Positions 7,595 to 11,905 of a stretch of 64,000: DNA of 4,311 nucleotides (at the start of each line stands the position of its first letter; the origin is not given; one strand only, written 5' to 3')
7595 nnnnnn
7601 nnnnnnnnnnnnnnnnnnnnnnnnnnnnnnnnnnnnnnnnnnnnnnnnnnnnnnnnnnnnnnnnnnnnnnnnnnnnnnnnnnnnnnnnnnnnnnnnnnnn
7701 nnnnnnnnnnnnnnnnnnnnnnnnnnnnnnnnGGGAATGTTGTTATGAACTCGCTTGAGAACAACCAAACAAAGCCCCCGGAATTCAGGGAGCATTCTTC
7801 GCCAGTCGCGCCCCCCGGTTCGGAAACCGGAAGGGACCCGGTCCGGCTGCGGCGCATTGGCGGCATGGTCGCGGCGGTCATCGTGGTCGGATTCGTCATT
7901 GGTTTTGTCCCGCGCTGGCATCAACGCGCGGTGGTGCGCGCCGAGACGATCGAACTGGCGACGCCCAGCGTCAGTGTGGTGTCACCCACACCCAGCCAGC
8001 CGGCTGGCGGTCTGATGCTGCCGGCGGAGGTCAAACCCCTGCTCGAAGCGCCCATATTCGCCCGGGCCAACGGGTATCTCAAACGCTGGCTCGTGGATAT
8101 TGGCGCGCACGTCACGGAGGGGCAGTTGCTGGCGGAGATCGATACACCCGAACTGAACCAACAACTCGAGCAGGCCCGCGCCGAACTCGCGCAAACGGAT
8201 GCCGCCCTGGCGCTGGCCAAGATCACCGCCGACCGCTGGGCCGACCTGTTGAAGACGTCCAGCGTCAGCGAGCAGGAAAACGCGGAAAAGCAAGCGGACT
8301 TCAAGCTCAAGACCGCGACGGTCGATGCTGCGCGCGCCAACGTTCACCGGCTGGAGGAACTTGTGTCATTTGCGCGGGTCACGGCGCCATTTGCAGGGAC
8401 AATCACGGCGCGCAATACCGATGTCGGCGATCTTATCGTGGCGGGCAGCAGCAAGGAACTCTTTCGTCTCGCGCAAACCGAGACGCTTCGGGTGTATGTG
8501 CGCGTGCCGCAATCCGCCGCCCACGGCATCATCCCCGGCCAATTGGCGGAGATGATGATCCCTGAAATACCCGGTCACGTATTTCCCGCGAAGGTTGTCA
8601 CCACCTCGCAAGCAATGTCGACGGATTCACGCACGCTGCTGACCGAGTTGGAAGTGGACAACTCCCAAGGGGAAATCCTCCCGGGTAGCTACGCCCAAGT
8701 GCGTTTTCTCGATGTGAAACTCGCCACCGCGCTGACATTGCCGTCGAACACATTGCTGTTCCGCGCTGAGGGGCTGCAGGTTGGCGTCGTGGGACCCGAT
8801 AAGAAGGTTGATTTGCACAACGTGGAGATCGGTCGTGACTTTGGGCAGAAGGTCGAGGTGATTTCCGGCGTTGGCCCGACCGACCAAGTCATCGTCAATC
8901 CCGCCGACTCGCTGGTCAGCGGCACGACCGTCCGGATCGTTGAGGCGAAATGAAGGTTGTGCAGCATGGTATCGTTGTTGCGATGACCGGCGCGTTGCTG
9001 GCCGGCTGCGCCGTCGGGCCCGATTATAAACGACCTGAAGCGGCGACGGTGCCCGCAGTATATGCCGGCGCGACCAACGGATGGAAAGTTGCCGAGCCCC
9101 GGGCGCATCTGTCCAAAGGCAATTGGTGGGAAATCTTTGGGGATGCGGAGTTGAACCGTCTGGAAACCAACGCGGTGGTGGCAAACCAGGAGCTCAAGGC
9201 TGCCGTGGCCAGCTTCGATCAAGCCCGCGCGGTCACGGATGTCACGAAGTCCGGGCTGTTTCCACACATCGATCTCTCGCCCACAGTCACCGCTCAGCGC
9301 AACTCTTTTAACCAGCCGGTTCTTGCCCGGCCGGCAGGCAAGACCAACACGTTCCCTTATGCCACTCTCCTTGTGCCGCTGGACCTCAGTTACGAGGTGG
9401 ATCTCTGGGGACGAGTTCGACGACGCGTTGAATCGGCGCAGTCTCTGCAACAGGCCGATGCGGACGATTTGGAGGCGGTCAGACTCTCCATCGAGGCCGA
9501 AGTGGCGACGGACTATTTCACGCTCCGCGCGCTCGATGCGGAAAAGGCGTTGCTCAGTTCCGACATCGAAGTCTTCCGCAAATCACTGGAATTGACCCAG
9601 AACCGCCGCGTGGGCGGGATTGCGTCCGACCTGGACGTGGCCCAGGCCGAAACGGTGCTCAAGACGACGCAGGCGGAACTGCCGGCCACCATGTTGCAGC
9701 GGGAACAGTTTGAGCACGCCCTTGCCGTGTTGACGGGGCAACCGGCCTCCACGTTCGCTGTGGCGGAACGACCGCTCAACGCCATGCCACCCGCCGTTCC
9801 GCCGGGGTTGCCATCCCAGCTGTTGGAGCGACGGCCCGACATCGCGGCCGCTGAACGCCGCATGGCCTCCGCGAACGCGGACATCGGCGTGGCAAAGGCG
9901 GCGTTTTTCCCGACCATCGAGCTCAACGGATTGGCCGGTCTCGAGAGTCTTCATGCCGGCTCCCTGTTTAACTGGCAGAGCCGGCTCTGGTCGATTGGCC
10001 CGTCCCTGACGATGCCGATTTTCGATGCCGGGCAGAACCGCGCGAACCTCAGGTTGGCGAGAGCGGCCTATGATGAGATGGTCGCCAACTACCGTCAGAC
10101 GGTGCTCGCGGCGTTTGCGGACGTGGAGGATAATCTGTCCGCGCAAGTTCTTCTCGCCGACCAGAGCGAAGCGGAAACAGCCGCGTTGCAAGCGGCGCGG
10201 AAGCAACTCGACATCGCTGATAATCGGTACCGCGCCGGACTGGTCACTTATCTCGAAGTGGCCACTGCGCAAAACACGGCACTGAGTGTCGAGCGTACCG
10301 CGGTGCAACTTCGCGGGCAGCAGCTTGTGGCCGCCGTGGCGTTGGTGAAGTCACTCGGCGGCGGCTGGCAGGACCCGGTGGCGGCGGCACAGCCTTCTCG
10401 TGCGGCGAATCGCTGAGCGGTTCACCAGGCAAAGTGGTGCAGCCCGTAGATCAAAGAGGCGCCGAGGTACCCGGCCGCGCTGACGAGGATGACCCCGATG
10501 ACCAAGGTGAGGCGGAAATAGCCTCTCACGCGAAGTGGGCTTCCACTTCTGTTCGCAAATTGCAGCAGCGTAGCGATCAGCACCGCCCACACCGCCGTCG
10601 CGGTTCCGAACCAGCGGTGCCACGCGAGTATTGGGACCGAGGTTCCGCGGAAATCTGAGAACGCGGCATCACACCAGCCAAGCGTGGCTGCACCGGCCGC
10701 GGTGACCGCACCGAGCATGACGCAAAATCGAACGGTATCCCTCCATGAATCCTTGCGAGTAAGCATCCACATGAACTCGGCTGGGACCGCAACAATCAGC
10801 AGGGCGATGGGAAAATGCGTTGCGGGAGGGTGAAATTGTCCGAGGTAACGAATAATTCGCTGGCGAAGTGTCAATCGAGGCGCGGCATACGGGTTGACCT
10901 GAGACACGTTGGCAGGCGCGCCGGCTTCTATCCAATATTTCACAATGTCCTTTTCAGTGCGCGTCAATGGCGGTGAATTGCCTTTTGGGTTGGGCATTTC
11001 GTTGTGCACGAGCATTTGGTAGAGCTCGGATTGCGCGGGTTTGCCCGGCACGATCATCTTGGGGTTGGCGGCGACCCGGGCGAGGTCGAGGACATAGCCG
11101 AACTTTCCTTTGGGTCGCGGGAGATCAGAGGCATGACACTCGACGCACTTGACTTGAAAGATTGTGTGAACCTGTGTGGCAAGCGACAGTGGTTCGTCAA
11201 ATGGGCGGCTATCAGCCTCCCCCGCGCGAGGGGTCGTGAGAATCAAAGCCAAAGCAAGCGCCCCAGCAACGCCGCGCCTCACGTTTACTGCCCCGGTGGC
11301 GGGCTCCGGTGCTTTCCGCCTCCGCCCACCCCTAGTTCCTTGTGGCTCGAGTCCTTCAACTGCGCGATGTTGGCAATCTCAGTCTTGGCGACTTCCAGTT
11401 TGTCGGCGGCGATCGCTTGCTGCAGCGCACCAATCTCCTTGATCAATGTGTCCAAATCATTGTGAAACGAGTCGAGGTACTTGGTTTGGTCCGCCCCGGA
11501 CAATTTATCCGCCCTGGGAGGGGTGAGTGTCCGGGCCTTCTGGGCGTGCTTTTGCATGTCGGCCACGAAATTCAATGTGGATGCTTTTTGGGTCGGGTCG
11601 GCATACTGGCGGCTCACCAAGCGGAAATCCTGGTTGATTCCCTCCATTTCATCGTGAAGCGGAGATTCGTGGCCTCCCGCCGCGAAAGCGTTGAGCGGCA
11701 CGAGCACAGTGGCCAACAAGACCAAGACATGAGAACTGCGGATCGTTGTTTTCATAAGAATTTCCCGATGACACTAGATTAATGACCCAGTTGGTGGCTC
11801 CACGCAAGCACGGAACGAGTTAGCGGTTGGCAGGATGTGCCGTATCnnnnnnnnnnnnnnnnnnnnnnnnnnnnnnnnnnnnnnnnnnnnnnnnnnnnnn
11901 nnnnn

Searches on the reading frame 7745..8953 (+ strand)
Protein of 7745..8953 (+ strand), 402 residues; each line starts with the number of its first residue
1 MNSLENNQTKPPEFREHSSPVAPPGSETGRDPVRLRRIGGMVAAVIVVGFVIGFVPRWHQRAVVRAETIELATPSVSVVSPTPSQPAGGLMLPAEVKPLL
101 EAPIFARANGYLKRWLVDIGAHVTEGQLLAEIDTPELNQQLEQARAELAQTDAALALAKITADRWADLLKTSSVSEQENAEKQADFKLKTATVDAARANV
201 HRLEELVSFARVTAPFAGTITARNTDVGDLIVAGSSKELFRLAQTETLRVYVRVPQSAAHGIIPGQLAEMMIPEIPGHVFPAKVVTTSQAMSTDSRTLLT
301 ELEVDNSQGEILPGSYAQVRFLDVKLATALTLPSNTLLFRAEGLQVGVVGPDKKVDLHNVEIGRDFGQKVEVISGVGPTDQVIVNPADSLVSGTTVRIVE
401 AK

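Call 51: search_protein_families(library=pfam, proteins=[window:7745-8953:+])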
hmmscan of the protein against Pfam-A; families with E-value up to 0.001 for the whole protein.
window:7745-8953:+ (402 aa): 3 families
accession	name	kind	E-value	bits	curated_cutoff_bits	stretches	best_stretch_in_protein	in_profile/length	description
PF16576.10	HlyD_D23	-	1e-22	80.9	30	1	104-317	22-214/214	Barrel-sandwich domain of CusB or HlyD membrane-fusion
PF13437.12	HlyD_3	-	2.6e-11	44.6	22.2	1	212-314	2-106/106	HlyD family secretion protein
PF13533.13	Biotin_lipoyl_2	-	8.6e-05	22.7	29.8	0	103-133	2-32/32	Biotin-lipoyl like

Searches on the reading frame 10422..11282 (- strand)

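Call 65: search_protein_families(library=pfam, proteins=[window:10422-11282:-], max_evalue=0.01)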
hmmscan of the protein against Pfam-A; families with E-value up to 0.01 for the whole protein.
window:10422-11282:- (286 aa): 2 families
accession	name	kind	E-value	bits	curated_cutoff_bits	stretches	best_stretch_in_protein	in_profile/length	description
PF09990.14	DUF2231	-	9.2e-13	48.9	26.4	1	150-279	4-131/139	Predicted membrane protein (DUF2231)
PF07635.16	PSCyt1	-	0.00071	20.6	22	1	46-97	1-56/59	Planctomycete cytochrome C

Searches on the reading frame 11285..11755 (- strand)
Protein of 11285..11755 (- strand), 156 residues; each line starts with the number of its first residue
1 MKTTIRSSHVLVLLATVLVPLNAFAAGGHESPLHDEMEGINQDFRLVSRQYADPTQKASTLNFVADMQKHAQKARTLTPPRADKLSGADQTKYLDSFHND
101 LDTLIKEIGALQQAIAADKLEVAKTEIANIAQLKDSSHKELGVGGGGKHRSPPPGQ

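Call 65: search_protein_families(library=pfam, proteins=[window:11285-11755:-], max_evalue=0.01)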
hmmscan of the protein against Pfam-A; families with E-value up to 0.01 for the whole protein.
window:11285-11755:- (156 aa): 1 family
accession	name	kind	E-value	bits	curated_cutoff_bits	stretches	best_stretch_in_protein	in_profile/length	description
PF07361.16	Cytochrom_B562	-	7.2e-13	49.5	30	1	33-140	2-100/102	Cytochrome b562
